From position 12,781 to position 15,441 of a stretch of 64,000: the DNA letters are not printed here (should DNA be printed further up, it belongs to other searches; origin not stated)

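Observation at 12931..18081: Operon of DUF4397-repeat lipoprotein, small T9SS cargo and a barrel-anchored IgGFc-binding-type protein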

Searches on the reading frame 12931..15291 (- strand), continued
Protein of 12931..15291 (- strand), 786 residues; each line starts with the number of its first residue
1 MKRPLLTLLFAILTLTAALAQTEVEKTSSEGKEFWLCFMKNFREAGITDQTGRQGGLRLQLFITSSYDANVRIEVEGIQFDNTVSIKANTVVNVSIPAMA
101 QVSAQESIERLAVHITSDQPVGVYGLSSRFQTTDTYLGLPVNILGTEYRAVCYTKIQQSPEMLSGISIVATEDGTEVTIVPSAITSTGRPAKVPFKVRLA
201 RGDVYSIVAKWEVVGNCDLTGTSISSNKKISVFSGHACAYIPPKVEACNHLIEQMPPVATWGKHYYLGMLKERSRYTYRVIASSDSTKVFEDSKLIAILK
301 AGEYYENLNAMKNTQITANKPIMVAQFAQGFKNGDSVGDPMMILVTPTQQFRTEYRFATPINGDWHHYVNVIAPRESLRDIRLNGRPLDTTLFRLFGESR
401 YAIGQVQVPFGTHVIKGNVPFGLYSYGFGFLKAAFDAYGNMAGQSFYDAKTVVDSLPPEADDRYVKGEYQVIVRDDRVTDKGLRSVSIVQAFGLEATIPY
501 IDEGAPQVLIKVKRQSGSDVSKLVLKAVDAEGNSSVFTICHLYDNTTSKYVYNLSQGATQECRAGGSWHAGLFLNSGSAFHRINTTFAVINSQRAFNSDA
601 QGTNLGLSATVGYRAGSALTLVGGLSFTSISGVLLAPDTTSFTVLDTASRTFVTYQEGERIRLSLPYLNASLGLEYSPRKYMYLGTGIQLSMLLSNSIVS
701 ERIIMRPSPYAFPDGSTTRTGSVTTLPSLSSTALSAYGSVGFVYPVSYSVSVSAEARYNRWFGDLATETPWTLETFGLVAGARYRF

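Call 21: find_related_loci(query=A2, collection=genome_contigs, flank=8000)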
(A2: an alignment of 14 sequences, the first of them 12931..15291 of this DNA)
Query A2 (786 aa) in genome_contigs; peptide patterns used: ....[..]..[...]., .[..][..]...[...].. (x = any residue, [..] = any of these).
227 stretches matched a pattern; 201 encode a relative of the query (tblastn E <= 1e-3); the best 80 are kept; 80 distinct loci.
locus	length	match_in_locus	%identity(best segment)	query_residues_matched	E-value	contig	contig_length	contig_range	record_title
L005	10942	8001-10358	95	1-786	0e+0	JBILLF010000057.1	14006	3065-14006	MAG: Patescibacteria group bacterium isolate ME2017-07-27_3300044645_group7_bin150 Rohwer_bin1101_scaffold_3931_c1, whol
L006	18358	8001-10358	91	1-786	0e+0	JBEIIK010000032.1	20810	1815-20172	MAG: Ignavibacteria bacterium isolate Sample-102-S76-bin-82 Sample_102_S76-bin_82-k141_661309, whole genome shotgun sequ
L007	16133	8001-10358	85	1-786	0e+0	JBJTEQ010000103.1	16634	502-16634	MAG: Candidatus Kapaibacterium sp. isolate samp_4321_metabat2_67 samp_4321_408224, whole genome shotgun sequence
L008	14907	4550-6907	85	1-786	0e+0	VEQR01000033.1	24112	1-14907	MAG: Candidatus Kapaibacterium sp. isolate ZLKRG19 NODE_1714_length_24112_cov_11.726371, whole genome shotgun sequence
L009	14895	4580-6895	78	15-786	0e+0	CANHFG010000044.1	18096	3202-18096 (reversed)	MAG: Ignavibacteria bacterium isolate RE-18aug17-124 genome assembly, contig: RE-18aug17-C4276, whole genome shotgun seq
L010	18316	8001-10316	78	15-786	0e+0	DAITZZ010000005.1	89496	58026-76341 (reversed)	MAG TPA_asm: bacterium isolate CTOTU1238 NODE_45_length_89496_cov_28.868628, whole genome shotgun sequence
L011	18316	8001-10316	78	15-786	0e+0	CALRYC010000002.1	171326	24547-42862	MAG: Chitinophaga pinensis isolate JJ-MA1B5-281-8-m1-bin330 genome assembly, contig: JJ-MA1B5-281-C22, whole genome shot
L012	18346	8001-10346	78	5-786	0e+0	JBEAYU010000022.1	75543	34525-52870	MAG: Bacteroidota bacterium isolate NASQAN2011_332_B_bin.40 scaffold_962619, whole genome shotgun sequence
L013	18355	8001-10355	60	3-786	0e+0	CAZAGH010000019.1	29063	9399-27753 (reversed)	MAG TPA_asm: uncultured Melioribacter sp. isolate SRP278252_co3_78 genome assembly, contig: NODE_2532_length_29063_cov_1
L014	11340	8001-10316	61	16-786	0e+0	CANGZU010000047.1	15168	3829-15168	MAG: Ignavibacteria bacterium isolate RE-18aug17-99 genome assembly, contig: RE-18aug17-C5660, whole genome shotgun sequ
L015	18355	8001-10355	58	1-786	0e+0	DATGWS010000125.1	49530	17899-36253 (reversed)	MAG TPA_asm: Candidatus Didemnitutus sp. isolate SMAG_U10588 k141_291386, whole genome shotgun sequence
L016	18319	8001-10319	58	15-786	0e+0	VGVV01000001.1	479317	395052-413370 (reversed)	MAG: Ignavibacteria bacterium isolate M_surface_10_mx_236 M_surface_10_mx_236_Ga0194123_10000007, whole genome shotgun s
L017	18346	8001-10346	54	8-786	0e+0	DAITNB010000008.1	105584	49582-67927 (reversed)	MAG TPA_asm: bacterium isolate CTOTU10762 NODE_56_length_105584_cov_26.740090, whole genome shotgun sequence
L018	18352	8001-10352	55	3-786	0e+0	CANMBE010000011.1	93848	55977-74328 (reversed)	MAG: Ignavibacteria bacterium isolate ZH-15may19-110 genome assembly, contig: ZH-15May19-c267, whole genome shotgun sequ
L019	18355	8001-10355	54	1-786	0e+0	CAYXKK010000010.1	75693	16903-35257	MAG TPA_asm: uncultured Melioribacter sp. isolate SRP318679_co1_368 genome assembly, contig: NODE_479_length_75693_cov_6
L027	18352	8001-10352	51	3-786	0e+0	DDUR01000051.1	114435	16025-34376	MAG TPA_asm: Ignavibacteria bacterium UBA2333 UBA2333_contig_523, whole genome shotgun sequence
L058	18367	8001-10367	43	1-786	0e+0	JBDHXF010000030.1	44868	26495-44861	MAG: Chlorobiota bacterium isolate AS-MESO-3CA.21 NODE_3255_length_44868_cov_4.256056, whole genome shotgun sequence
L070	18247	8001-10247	43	31-786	0e+0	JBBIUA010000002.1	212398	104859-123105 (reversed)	MAG: Ignavibacteria bacterium isolate QNF170220_bin_42 NODE_24_length_212398_cov_2.45818, whole genome shotgun sequence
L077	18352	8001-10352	44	5-785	0e+0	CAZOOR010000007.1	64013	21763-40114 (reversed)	MAG TPA_asm: uncultured Hyphomicrobiales bacterium isolate binchicken_co67_141 genome assembly, contig: NODE_333_length_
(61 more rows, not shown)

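Call 26: predict_structure(alignment_id=A3)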
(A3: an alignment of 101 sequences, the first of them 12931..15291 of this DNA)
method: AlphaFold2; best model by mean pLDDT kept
length: 786 residues; sequences in the alignment: 101
mean_pLDDT: 86.1   pTM: 0.68
mean pLDDT of the five models: 86.1, 85.9, 85.3, 84.7, 82.5
residues with pLDDT >= 90: 409; 70-90: 284; 50-70: 84; < 50: 9
segments of 3 or more residues with pLDDT < 50: 21-23, 48-52
pLDDT, mean of each block of 10 residues (from residue 1): 81 83 58 91 57 66 90 95 91 90 90 95 83 79 93 65 85 97 92 96 93 79 96 72 56 86 90 84 94 93 89 91 83 58 84 84 87 92 94 87 92 89 87 75 62 84 88 88 93 92 92 82 94 94 72 87 77 96 90 84 95 86 96 83 81 88 95 91 95 94 85 87 90 95 86 95 90 96 91
secondary structure, 60 per line:
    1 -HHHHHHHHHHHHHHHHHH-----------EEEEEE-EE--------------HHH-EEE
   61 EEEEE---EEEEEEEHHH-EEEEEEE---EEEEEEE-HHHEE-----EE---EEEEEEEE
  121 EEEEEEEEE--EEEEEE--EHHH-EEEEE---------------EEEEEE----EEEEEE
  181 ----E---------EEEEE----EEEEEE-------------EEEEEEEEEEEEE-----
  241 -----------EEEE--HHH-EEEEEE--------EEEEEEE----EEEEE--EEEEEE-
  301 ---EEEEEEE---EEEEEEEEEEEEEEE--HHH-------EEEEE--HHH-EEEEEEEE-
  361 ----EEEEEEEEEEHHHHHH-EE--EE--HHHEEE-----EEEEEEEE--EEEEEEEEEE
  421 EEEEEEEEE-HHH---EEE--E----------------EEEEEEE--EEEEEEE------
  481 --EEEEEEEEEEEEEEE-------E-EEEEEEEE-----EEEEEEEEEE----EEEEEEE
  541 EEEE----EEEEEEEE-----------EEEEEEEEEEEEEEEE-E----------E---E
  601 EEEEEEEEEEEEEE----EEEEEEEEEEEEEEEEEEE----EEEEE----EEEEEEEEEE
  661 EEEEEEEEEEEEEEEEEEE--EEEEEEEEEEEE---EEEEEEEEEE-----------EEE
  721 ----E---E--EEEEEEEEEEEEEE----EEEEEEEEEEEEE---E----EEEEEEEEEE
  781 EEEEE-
elements in order (helices of 4 or more, strands of 3 or more residues): H2-19 E31-36 E58-65 E69-75 E80-86 E90-96 E113-129 E132-137 E145-149 E165-170 E175-180 E195-199 E204-209 E223-235 E252-255 E262-267 E276-282 E287-291 E294-299 E304-310 E314-328 E341-345 E352-359 E365-374 H375-380 E393-395 E401-408 E411-429 E437-439 E459-465 E468-474 E483-497 E507-514 E520-529 E534-544 E549-556 E568-583 E600-614 E619-637 E642-646 E651-679 E682-693 E697-706 E718-720 E732-745 E750-762 E771-785

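Call 29: fold_search(model_id=the predicted structure, library=pdb)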
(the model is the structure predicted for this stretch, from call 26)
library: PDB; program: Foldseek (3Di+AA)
matches with E <= 10: 844; with E <= 0.001: 26
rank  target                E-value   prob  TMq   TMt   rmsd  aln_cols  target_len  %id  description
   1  9a2m_MODEL_1_A        5.0e-06  1.00  0.15  0.31   9.4       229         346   15  Model of E. coli OmpA by in-cell photo-crosslinking MS and deep learning (released 2023-02-24)
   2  9fzc_A                1.5e-05  1.00  0.15  0.54   7.3       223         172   15  Structure of OmpA-short in complex with nanobody Nb01 (released 2024-07-17)
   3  9fzd_A                1.9e-05  1.00  0.16  0.52   7.6       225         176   16  Structure of OmpA-long in complex with nanobody Nb39 (released 2024-07-17)
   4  2x55                  4.2e-05  1.00  0.13  0.31  19.3       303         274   11  Yersinia Pestis Plasminogen Activator Pla (Native) (released 2010-07-28)
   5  9nh2_A                4.7e-05  1.00  0.18  0.56   6.8       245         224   16  In situ cryo-EM structure of porin III of the Legionella Dot/Icm T4SS machine (released 2025-09-17)
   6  2x56                  4.7e-05  1.00  0.13  0.31  19.3       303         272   11  Yersinia Pestis Plasminogen Activator Pla (Native) (released 2010-07-28)
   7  3qrc_B                8.4e-05  1.00  0.13  0.50   8.6       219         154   10  The crystal structure of Ail, the attachment invasion locus protein of Yersinia pestis, in complex with the heparin an (released 2011-11-23)
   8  3qrc_A                9.7e-05  1.00  0.13  0.50   8.5       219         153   10  The crystal structure of Ail, the attachment invasion locus protein of Yersinia pestis, in complex with the heparin an (released 2011-11-23)
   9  1p4t                  1.7e-04  1.00  0.13  0.52   9.7       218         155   15  Crystal structure of Neisserial surface protein A (NspA) (released 2003-07-22)
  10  1e54_A                1.8e-04  0.84  0.08  0.16  27.3       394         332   10  Anion-selective porin from Comamonas acidovorans (released 2001-07-12)
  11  1bxw                  2.2e-04  1.00  0.14  0.52  10.6       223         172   15  OUTER MEMBRANE PROTEIN A (OMPA) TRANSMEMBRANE DOMAIN (released 1998-10-14)
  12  8jto                  2.5e-04  0.82  0.08  0.16  28.4       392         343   12  Outer membrane porin of Burkholderia pseudomallei (BpsOmp38) in complex with ceftazidime (released 2024-06-26)
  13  3qra                  3.6e-04  1.00  0.13  0.50   9.1       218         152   10  The crystal structure of Ail, the attachment invasion locus protein of Yersinia pestis (released 2011-11-23)
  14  2r8a_A                3.8e-04  0.66  0.09  0.16  33.4       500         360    8  Crystal structure of the long-chain fatty acid transporter FadL mutant delta N8 (released 2008-09-23)
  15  2vdf                  4.6e-04  1.00  0.12  0.34  26.6       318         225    8  Structure of the OpcA adhesion from Neisseria meningitidis determined by crystallization from the cubic mesophase (released 2007-10-23)
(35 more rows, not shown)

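Call 30: search_solved_structures(query=A3, max_evalue=1, show_alignments=2)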
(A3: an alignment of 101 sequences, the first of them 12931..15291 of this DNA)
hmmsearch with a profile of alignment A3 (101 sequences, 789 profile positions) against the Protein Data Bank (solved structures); distinct sequences matched with E-value up to 1: 0.

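Call 41: search_protein_families(library=pfam, proteins=[L002:3495-5477:-, L002:6642-7982:+], max_evalue=0.01)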
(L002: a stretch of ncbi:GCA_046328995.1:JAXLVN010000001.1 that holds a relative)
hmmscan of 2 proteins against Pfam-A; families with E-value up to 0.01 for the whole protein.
L002:3495-5477:- (660 aa): 3 families
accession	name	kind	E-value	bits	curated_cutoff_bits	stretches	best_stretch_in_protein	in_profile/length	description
PF00691.25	OmpA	-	3.8e-24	85.3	27.2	2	556-645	1-94/98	OmpA family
PF13568.12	OMP_b-brl_2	-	3.6e-08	34.1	27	1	20-229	1-171/175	Outer membrane protein beta-barrel domain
PF13505.12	OMP_b-brl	-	0.00011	22.9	28.7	1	8-215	2-143/175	Outer membrane protein beta-barrel domain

L002:6642-7982:+ (446 aa): 1 family
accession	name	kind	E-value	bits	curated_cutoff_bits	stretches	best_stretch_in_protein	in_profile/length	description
PF17517.7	IgGFc_binding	-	2e-73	247.7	25.6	1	129-420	1-297/297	IgGFc binding protein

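Call 59: search_protein_families(library=pfam, proteins=[L077:5773-7035:+, L070:4702-5706:+, L058:4260-5963:+, L027:10352-11131:-, L058:10524-12458:+], max_evalue=0.01)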
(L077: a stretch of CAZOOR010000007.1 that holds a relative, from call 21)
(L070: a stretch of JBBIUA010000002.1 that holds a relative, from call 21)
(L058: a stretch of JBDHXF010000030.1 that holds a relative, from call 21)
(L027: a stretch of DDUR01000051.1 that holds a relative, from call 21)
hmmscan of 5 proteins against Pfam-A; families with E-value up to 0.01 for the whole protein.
L077:5773-7035:+ (420 aa): 0 families

L070:4702-5706:+ (334 aa): 1 family
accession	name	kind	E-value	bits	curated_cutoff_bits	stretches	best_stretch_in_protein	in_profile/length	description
PF14054.11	DUF4249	-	1.6e-12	48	28.5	1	70-324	13-267/269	Domain of unknown function (DUF4249)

L058:4260-5963:+ (567 aa): 1 family
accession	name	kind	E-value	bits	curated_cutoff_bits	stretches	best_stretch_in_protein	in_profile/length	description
PF19494.5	DUF6029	-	1.5e-179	598.6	27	1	23-567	14-538/538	Family of unknown function (DUF6029)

L027:10352-11131:- (259 aa): 2 families
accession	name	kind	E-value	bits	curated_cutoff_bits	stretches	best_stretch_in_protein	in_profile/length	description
PF06271.18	RDD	-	1.4e-22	80.9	24.1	1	21-156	2-137/137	RDD family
PF24416.1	DUF7548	-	0.0038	17.6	27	1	106-161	27-81/137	Family of unknown function (DUF7548)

L058:10524-12458:+ (644 aa): 4 families
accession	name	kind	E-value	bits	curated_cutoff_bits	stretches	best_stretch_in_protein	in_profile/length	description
PF18884.5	TSP3_bac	-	1.8e-55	184.7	25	9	404-426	1-22/22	Bacterial TSP3 repeat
PF00691.25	OmpA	-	5e-13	49.7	27.2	1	522-613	2-90/98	OmpA family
PF13505.12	OMP_b-brl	-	1e-07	32.7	28.7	1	24-220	2-161/175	Outer membrane protein beta-barrel domain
PF03495.19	Binary_toxB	-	4.8e-06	27.1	25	0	247-305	2-61/78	Clostridial binary toxin B/anthrax toxin PA Ca-binding domain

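Call 76: search_protein_families(library=ncbifam, proteins=[L077:5773-7035:+, L002:6642-7982:+], max_evalue=0.01)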
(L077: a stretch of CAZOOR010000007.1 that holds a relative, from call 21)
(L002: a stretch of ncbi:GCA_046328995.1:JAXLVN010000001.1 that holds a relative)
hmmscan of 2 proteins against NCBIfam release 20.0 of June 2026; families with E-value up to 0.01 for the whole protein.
L077:5773-7035:+ (420 aa): 0 families

L002:6642-7982:+ (446 aa): 0 families

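Call 82: fold_search(model_id=the predicted structure, library=viral)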
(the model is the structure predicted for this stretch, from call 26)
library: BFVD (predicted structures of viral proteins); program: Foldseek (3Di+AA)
matches with E <= 10: 601; with E <= 0.001: 19
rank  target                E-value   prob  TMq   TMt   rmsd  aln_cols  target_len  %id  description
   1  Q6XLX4                1.5e-09  1.00  0.32  0.45  11.6       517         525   11  FirrV-1-C4 [Feldmannia irregularis virus a]
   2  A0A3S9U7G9            5.4e-07  0.35  0.08  0.06  38.2      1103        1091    7  (no name in the UniProt tables at hand)
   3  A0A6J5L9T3            1.0e-05  0.51  0.09  0.11  41.7       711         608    8  Autotransporter beta-domain containing protein [uncultured Caudovirales phage]
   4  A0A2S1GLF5            1.2e-05  0.38  0.10  0.08  41.9      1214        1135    6  (no name in the UniProt tables at hand)
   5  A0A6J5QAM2            1.5e-05  1.00  0.16  0.44  10.8       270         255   12  OmpW Outer membrane protein W [uncultured Caudovirales phage]
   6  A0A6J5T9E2            7.0e-05  1.00  0.21  0.60   6.8       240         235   13  Outer membrane protein beta-barrel [uncultured Caudovirales phage]
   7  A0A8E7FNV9            8.5e-05  0.20  0.09  0.06  30.1       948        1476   10  (no name in the UniProt tables at hand)
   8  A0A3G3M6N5            1.2e-04  0.35  0.10  0.09  31.1       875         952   10  (no name in the UniProt tables at hand)
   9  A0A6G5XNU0            1.9e-04  1.00  0.12  0.30  12.5       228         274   14  (no name in the UniProt tables at hand)
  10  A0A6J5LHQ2            2.3e-04  1.00  0.11  0.34  19.6       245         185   11  Uncharacterized protein [uncultured Caudovirales phage]
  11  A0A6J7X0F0            3.5e-04  0.99  0.11  0.30  21.1       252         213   13  Uncharacterized protein [uncultured Caudovirales phage]
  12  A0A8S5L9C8            4.1e-04  1.00  0.16  0.60  10.6       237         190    6  Outer membrane protein [Myoviridae sp. ctPuP5]
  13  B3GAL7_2              4.1e-04  0.10  0.07  0.06  48.8       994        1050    7  AMDV3_1 [uncultured virus]
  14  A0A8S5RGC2            4.5e-04  1.00  0.15  0.23  11.2       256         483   10  Outer membrane protein [virus sp. ct5rm7]
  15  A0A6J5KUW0            6.6e-04  0.98  0.14  0.11  32.6       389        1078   12  Autotransporter beta-domain containing protein [uncultured Caudovirales phage]
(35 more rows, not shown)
